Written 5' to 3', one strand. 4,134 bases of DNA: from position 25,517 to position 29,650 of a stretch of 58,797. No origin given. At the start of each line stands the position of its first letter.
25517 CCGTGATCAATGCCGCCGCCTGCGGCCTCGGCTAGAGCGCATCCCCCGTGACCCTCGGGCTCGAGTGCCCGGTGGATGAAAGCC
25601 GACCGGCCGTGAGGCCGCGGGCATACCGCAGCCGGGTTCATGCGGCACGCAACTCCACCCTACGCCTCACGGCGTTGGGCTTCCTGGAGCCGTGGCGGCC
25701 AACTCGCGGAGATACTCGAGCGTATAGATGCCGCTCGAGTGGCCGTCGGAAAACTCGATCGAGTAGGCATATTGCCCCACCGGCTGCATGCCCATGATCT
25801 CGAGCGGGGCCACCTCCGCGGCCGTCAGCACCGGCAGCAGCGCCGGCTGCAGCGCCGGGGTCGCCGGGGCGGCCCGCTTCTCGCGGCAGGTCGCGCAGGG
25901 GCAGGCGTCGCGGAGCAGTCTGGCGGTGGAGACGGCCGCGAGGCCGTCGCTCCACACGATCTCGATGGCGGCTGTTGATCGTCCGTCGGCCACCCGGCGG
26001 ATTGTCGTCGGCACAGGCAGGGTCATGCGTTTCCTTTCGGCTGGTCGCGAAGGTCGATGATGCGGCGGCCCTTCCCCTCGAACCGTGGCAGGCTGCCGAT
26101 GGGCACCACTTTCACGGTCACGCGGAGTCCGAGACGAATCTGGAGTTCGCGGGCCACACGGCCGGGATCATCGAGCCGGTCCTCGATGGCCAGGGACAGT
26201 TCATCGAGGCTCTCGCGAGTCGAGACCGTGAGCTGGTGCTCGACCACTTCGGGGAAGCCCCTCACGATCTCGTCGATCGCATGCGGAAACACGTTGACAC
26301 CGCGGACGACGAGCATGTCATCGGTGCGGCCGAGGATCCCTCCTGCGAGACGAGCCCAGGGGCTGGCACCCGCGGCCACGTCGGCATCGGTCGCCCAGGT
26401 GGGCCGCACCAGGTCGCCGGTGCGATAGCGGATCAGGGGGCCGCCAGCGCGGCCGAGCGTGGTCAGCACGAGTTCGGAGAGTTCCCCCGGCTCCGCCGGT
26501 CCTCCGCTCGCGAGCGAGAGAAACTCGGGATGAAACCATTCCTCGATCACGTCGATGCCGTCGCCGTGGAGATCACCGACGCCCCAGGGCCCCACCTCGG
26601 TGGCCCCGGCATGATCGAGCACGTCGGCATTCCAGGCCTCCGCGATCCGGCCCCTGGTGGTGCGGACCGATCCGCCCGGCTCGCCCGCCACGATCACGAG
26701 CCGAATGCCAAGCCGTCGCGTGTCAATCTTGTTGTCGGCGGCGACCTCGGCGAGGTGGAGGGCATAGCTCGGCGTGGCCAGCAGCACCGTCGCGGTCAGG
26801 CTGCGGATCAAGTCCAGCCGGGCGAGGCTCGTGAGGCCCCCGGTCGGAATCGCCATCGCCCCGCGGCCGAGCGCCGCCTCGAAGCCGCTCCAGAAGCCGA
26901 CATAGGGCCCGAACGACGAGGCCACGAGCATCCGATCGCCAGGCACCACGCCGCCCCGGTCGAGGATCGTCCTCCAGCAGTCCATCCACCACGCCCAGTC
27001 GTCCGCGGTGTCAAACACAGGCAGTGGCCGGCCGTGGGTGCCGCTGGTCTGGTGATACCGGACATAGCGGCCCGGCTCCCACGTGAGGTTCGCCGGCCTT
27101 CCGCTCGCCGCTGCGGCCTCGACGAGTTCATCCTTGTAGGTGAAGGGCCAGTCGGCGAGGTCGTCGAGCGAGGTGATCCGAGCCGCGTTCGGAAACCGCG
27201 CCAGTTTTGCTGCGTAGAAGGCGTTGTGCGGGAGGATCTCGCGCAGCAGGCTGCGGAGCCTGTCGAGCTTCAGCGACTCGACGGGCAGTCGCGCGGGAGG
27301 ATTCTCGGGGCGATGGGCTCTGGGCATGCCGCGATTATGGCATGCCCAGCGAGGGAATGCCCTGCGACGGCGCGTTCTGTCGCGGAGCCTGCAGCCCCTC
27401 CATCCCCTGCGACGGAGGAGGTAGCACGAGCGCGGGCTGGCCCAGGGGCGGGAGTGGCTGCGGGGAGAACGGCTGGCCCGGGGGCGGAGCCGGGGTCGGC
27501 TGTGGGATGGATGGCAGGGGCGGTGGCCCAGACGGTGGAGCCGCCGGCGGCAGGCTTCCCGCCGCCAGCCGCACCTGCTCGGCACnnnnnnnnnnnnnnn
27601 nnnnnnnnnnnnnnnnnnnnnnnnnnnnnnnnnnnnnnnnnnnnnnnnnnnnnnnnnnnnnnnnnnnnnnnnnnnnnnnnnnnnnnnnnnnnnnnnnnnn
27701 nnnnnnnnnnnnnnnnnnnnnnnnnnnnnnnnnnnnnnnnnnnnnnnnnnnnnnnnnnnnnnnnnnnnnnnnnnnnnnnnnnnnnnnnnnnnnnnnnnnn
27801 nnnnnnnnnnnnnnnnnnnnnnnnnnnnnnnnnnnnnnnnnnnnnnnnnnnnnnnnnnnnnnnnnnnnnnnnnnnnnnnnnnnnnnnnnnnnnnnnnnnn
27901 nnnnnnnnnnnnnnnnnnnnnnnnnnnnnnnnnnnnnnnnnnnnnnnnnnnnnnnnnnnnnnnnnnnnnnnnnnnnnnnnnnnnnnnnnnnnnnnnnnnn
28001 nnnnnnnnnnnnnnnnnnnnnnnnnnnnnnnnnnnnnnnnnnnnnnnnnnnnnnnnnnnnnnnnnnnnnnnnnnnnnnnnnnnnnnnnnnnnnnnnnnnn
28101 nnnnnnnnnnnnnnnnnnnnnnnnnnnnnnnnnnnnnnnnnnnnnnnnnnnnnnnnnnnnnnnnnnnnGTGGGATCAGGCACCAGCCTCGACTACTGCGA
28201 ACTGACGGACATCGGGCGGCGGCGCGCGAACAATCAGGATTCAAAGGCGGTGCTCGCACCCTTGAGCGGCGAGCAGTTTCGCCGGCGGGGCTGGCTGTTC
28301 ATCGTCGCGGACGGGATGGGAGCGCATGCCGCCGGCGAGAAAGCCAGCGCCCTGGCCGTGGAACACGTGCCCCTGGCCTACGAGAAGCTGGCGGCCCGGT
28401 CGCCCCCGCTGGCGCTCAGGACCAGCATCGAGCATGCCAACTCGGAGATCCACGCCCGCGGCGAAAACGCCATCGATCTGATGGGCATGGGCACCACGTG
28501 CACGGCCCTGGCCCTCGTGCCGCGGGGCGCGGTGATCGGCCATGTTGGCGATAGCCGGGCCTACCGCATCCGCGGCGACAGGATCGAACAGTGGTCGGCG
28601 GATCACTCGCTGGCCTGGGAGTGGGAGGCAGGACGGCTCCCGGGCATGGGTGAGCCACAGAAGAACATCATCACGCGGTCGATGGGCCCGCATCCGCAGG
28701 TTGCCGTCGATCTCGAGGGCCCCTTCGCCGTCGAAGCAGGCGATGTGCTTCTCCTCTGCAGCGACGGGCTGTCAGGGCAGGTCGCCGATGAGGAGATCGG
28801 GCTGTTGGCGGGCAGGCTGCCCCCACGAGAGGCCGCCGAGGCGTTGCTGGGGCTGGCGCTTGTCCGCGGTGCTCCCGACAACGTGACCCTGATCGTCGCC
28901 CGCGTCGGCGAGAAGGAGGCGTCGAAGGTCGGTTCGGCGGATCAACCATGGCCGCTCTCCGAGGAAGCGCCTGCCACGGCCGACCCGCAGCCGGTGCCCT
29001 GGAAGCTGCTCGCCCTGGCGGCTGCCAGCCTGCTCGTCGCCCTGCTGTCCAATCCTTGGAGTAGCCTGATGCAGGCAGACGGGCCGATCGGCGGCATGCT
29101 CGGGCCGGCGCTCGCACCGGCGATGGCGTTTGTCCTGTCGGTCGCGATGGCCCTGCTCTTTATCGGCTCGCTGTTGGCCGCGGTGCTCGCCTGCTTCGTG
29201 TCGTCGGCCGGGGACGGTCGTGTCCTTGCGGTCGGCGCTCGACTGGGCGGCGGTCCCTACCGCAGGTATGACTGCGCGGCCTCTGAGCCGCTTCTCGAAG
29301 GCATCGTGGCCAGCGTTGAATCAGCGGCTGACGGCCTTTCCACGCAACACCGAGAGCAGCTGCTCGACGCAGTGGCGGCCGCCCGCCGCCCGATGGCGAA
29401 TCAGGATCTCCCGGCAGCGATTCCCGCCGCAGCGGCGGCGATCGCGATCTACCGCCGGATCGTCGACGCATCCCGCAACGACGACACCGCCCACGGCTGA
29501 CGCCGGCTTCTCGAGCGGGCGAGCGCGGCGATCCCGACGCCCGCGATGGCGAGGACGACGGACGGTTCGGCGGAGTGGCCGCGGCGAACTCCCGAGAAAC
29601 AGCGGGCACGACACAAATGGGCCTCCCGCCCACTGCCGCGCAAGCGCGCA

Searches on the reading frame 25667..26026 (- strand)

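Call 10: search_protein_families(library=pfam, proteins=[window:25667-26026:-])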
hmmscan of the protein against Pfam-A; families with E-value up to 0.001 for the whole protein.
window:25667-26026:- (119 aa): 1 family
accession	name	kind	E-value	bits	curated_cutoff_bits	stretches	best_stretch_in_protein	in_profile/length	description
PF06155.17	GBBH-like_N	-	1.1e-20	74.5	22.8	1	18-107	7-85/85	Gamma-butyrobetaine hydroxylase-like, N-terminal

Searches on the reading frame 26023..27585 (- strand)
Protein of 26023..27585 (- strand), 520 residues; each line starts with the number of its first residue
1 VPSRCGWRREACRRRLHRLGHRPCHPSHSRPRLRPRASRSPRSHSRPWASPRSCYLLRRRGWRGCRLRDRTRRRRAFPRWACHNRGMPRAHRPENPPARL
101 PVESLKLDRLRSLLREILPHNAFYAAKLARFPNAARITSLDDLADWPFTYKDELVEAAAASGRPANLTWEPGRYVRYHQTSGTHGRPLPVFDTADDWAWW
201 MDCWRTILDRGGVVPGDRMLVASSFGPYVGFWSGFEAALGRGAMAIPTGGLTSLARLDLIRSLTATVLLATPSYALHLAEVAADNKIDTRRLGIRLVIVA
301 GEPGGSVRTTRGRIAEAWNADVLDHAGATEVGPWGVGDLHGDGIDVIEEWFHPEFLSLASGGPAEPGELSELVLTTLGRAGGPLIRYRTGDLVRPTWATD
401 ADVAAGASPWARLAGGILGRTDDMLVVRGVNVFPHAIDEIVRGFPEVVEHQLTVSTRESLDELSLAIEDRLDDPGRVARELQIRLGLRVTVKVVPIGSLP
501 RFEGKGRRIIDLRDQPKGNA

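Call 10: search_protein_families(library=pfam, proteins=[window:26023-27585:-])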
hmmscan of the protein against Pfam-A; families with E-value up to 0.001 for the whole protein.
window:26023-27585:- (520 aa): 2 families
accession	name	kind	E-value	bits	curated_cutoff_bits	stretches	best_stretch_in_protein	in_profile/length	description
PF14535.12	AMP-binding_C_2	-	6e-15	55.7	25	1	429-513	1-96/96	AMP-binding enzyme C-terminal domain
PF00501.34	AMP-binding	-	4.1e-08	32.9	29.9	1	180-336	170-329/384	AMP-binding enzyme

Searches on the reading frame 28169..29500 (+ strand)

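Call 78: search_protein_families(library=pfam, proteins=[window:28169-29500:+], max_evalue=0.00001)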
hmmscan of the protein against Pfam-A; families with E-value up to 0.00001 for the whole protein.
window:28169-29500:+ (443 aa): 2 families
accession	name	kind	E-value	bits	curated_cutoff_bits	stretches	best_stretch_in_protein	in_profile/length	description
PF13672.11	PP2C_2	-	2.7e-15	56.9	24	1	19-209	9-182/209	Protein phosphatase 2C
PF00481.26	PP2C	-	1.1e-07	32.2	20.3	1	15-158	8-152/255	Protein phosphatase 2C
